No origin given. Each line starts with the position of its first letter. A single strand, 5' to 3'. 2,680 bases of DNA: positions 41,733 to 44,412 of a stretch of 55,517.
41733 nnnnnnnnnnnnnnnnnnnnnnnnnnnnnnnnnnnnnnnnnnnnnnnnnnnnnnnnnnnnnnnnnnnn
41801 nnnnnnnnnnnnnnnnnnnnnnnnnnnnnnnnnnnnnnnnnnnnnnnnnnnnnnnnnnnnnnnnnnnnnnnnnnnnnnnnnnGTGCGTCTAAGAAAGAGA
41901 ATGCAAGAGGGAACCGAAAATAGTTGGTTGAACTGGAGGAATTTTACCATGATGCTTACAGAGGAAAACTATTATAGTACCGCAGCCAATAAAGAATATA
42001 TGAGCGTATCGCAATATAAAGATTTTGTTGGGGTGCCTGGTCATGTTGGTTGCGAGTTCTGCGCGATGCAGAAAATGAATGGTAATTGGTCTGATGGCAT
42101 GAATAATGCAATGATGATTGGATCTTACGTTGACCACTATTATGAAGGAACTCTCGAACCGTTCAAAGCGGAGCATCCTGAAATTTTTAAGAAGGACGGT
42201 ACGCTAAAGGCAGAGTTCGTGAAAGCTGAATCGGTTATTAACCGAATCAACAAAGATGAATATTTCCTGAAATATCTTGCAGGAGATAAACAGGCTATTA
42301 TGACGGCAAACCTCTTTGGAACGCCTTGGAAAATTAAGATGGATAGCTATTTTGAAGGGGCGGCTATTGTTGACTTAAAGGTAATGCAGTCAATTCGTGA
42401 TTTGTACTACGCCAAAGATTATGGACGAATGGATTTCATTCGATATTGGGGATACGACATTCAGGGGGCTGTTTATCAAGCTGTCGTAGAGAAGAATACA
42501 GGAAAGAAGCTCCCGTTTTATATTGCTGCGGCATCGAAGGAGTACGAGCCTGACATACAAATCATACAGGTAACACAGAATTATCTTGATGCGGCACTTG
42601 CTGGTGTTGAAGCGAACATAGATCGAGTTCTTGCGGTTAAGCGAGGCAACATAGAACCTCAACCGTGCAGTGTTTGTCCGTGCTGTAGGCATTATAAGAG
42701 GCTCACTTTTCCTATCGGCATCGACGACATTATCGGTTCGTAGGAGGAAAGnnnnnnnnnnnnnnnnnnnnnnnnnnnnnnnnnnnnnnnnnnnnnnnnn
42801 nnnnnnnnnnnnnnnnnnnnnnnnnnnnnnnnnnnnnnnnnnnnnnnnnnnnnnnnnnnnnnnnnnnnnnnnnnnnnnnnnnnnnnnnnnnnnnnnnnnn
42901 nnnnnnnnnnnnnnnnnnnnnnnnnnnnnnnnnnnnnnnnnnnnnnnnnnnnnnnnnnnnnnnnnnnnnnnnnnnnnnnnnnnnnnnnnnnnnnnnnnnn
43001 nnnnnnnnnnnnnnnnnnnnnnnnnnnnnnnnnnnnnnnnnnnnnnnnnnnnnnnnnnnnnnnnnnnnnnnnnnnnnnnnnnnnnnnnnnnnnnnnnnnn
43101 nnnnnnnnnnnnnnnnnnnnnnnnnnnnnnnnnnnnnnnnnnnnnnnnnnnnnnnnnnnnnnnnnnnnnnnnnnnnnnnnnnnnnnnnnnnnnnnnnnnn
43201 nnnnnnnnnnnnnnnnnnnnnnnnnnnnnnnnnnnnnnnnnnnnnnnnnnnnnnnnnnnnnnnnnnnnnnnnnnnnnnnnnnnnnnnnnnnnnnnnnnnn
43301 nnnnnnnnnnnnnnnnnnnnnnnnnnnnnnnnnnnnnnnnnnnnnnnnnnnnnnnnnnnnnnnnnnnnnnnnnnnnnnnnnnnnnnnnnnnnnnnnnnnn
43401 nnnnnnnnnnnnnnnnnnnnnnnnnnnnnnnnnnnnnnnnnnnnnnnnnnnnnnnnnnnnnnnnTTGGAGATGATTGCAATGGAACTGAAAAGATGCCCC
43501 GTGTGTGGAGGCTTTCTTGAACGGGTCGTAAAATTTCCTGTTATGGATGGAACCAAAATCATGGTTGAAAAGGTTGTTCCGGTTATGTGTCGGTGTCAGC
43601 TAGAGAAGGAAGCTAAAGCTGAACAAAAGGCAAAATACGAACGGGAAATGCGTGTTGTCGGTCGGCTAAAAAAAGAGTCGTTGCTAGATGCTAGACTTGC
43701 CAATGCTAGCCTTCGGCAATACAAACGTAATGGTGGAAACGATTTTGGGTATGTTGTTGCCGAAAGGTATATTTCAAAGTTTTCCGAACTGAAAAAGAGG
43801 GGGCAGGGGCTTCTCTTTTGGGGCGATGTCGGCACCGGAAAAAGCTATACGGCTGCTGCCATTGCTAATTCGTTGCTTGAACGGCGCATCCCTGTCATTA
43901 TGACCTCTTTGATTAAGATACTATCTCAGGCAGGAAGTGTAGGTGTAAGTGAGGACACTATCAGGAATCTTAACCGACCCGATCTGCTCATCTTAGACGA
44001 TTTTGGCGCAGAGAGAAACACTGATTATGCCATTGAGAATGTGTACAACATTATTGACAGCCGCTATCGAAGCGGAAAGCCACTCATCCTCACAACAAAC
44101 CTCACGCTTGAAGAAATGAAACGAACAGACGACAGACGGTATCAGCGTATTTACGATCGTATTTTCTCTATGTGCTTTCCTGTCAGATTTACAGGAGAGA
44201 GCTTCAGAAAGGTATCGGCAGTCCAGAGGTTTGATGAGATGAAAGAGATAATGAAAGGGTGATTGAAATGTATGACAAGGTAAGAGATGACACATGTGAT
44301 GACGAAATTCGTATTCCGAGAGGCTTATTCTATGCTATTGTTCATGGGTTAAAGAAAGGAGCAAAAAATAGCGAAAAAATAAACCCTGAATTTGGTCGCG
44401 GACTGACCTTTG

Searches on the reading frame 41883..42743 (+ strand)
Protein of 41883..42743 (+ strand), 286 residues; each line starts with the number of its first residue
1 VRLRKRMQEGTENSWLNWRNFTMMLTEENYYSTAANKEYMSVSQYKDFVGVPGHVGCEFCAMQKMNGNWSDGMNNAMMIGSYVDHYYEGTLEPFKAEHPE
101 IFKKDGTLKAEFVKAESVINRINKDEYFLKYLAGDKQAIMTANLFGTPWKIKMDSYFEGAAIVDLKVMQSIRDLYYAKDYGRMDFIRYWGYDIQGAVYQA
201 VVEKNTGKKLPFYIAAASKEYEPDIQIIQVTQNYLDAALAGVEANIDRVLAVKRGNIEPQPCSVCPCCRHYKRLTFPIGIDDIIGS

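Call 29: search_protein_families(library=pfam, proteins=[window:41883-42743:+], max_evalue=0.01)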
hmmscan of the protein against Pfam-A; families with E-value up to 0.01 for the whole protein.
window:41883-42743:+ (286 aa): 1 family
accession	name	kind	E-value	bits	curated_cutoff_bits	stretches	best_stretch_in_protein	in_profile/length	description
PF12684.13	DUF3799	-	2.7e-72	243.7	26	1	41-270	1-232/233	PDDEXK-like domain of unknown function (DUF3799)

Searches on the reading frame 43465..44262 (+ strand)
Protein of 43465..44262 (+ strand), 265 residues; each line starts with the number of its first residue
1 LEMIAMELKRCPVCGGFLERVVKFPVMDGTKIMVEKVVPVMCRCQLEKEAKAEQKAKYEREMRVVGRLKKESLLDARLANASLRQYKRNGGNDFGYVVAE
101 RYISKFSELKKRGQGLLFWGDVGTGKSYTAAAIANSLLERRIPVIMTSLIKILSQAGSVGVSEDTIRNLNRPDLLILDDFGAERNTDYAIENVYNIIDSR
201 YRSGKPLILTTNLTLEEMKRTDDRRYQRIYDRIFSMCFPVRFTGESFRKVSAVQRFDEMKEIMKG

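Call 29: search_protein_families(library=pfam, proteins=[window:43465-44262:+], max_evalue=0.01)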
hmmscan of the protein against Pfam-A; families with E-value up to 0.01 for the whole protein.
window:43465-44262:+ (265 aa): 8 families
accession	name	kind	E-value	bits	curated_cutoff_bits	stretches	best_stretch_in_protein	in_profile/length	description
PF01695.23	IstB_IS21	-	5.5e-16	59.2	24.1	1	98-250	75-233/238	IstB-like ATP binding protein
PF00004.35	AAA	-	1.6e-06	29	21.2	1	116-221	1-117/131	ATPase family associated with various cellular activities (AAA)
PF00910.28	RNA_helicase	-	0.00037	21.4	21.5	1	117-199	2-77/105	RNA helicase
PF00308.24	Bac_DnaA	-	0.0011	19.6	23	1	92-228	16-154/162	Bacterial DnaA ATPAse domain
PF03969.22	AFG1_ATPase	-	0.0036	16.7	27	0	57-136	6-84/361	AFG1-like ATPase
PF04851.21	ResIII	-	0.0047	17.3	22.5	1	107-141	17-55/164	Type III restriction enzyme, res subunit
PF13401.12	AAA_22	-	0.0068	17.2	27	0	114-169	6-58/130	AAA domain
PF05673.19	DUF815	-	0.009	15.6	23.8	0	112-185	52-121/249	Protein of unknown function (DUF815)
